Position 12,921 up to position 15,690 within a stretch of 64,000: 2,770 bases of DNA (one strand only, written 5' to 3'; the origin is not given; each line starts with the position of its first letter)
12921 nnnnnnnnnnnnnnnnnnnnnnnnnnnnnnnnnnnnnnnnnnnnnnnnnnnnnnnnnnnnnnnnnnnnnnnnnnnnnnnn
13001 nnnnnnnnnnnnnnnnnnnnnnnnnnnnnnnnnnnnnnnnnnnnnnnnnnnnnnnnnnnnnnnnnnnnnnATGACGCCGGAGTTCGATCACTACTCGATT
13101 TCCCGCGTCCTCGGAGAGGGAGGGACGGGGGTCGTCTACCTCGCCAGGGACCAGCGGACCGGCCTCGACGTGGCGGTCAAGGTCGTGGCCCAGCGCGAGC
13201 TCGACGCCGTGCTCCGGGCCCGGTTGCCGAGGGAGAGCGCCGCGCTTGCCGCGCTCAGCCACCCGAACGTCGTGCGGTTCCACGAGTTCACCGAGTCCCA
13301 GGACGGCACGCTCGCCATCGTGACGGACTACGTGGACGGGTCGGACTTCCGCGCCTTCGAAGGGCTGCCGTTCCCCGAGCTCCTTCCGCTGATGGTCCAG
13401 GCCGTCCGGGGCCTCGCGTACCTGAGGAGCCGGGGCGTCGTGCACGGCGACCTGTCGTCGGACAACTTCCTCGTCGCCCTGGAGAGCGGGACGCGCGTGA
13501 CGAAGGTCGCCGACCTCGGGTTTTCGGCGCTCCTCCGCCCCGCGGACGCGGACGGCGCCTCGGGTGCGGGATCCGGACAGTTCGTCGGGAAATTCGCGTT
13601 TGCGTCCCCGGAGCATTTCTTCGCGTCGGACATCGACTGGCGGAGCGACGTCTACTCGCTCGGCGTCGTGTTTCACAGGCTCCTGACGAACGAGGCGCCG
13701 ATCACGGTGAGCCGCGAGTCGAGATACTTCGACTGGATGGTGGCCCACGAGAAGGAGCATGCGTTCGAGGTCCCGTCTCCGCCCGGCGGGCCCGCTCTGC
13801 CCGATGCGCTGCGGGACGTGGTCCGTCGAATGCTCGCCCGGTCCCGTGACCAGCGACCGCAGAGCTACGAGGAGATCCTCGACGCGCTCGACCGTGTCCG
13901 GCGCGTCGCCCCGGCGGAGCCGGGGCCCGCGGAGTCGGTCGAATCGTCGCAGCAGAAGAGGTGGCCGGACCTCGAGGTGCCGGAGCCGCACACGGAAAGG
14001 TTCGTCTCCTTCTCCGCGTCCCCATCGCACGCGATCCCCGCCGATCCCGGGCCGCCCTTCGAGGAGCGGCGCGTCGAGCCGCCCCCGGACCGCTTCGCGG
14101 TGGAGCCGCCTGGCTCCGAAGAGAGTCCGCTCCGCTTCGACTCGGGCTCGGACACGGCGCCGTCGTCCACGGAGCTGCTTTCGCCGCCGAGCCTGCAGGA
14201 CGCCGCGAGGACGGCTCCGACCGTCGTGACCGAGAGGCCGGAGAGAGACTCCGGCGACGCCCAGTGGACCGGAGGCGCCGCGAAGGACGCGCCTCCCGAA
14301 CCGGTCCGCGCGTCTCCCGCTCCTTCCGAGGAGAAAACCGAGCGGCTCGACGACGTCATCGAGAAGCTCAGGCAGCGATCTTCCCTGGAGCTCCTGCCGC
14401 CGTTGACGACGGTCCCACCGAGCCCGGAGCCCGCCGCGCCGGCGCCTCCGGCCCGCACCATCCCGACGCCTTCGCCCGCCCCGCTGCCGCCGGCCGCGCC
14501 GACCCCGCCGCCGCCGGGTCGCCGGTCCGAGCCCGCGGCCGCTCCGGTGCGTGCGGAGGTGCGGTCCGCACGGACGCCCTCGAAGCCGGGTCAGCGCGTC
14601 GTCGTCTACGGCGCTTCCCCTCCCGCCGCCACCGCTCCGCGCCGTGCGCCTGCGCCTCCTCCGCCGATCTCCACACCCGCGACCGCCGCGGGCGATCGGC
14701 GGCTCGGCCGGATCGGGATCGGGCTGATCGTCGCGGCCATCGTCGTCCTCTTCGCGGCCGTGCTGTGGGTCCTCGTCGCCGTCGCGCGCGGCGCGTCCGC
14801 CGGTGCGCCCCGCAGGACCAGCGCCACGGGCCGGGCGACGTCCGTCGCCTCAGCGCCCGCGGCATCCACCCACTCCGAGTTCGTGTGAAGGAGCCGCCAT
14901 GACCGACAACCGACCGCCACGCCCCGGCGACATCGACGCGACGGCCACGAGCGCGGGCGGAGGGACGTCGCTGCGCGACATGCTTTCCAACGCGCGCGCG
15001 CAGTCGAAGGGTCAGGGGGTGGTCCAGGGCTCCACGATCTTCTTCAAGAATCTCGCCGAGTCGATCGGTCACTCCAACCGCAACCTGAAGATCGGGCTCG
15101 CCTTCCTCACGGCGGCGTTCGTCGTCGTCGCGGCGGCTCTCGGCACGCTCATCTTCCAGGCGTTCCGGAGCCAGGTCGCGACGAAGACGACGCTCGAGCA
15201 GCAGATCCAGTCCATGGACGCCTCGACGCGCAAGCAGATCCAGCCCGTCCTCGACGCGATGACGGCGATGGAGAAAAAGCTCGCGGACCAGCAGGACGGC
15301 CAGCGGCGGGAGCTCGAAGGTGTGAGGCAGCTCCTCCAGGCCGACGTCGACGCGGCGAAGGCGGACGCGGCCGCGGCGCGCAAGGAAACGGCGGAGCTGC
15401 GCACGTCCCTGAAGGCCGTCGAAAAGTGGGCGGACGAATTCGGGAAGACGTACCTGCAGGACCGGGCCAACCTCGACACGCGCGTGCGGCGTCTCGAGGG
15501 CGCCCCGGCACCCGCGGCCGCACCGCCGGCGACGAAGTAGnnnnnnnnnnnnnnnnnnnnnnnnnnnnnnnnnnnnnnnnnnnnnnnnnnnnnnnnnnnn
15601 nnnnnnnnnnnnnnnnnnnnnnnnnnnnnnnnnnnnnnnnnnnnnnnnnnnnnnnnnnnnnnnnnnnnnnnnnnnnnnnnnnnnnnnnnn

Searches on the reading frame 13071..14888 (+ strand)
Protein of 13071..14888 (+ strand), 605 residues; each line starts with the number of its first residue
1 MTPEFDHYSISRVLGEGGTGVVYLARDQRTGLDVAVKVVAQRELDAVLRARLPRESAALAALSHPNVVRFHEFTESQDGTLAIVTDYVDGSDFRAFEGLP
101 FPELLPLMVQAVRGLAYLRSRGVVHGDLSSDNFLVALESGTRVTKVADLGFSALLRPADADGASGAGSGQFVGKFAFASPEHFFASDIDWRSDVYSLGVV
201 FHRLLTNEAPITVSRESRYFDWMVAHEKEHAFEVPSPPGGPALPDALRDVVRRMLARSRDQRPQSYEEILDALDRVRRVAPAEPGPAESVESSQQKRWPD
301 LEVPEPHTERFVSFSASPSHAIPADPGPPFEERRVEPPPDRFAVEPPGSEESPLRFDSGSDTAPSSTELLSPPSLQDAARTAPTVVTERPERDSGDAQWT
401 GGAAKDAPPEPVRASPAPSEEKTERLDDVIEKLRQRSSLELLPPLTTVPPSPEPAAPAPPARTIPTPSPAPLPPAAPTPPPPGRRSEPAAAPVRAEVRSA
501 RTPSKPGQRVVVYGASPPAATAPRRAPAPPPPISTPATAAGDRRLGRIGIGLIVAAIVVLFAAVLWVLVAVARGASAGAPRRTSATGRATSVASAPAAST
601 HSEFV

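Call 7: search_protein_families(library=pfam, proteins=[window:13071-14888:+], max_evalue=0.01)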
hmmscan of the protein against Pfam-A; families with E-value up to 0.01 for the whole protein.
window:13071-14888:+ (605 aa): 4 families
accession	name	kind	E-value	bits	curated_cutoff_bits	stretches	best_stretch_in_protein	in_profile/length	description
PF00069.31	Pkinase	-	1e-36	127.1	31.7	1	8-269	1-257/263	Protein kinase domain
PF07714.23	PK_Tyr_Ser-Thr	-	9.2e-27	94.4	23.1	1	10-264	3-250/258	Protein tyrosine and serine/threonine kinase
PF14531.12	Kinase-like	-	3.5e-07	30.2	25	1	107-262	150-289/289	Kinase-like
PF01636.29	APH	-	0.0035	17.6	23.2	0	119-152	166-197/239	Phosphotransferase enzyme family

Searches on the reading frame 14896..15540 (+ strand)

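Call 7: search_protein_families(library=pfam, proteins=[window:14896-15540:+], max_evalue=0.01)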
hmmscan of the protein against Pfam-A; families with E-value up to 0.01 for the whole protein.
window:14896-15540:+ (214 aa): 0 families

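Call 45: search_protein_families(library=ncbifam, proteins=[window:14896-15540:+], max_evalue=0.01)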
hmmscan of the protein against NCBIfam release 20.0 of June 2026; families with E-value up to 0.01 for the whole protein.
window:14896-15540:+ (214 aa): 2 families
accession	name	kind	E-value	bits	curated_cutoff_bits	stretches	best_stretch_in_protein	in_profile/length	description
NF047368.1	collar_FlbB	equivalog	0.0063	16.3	110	1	75-207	9-139/193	periplasmic-type flagellar collar protein FlbB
NF038287.2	Amuc_1100_fam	equivalog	0.0078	15.7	180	0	68-134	10-76/326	Amuc_1100 family pilus-like protein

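Call 66: search_protein_families(library=pfam, proteins=[window:14896-15540:+], max_evalue=5)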
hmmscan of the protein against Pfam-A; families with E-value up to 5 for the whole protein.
window:14896-15540:+ (214 aa): 12 families
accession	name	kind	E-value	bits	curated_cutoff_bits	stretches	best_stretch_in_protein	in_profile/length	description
PF07295.17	DUF1451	-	0.015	15.9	26.1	1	108-179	4-75/146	Zinc-ribbon containing domain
PF04995.19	CcmD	-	0.044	14.3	25.6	1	69-106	5-42/44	Heme exporter protein D (CcmD)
PF13511.11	DUF4124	-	0.055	14.1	22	1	177-213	16-53/56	Domain of unknown function (DUF4124)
PF24423.1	OVT1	-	0.11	13.4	30.9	1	119-184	24-85/100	Major antigen, helical domain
PF18314.6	FAS_I_H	-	0.12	12.5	23.3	1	137-187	9-56/203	Fatty acid synthase type I helical domain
PF04391.17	DUF533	-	0.13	12.3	29.6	1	76-176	31-103/178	Protein of unknown function (DUF533)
PF17561.7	TssO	-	0.21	12.2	29.2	1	66-114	8-57/148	Type VI secretion system, TssO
PF14361.12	RsbRD_N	-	0.22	12.7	24.3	1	92-149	18-73/104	RsbT co-antagonist protein rsbRD N-terminal domain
PF20570.3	DUF6779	-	0.3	12.2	28.1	0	120-175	35-90/108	Domain of unknown function (DUF6779)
PF24915.1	Spectrin_SESTD1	-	0.35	11.7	27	0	151-180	26-55/110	SESTD1-like, spectrin repeat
PF06103.16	DUF948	-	0.38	11.4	37.2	1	66-149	1-76/89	Bacterial protein of unknown function (DUF948)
PF07889.17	DUF1664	-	0.76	10.3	34.6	0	109-177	33-101/124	Protein of unknown function (DUF1664)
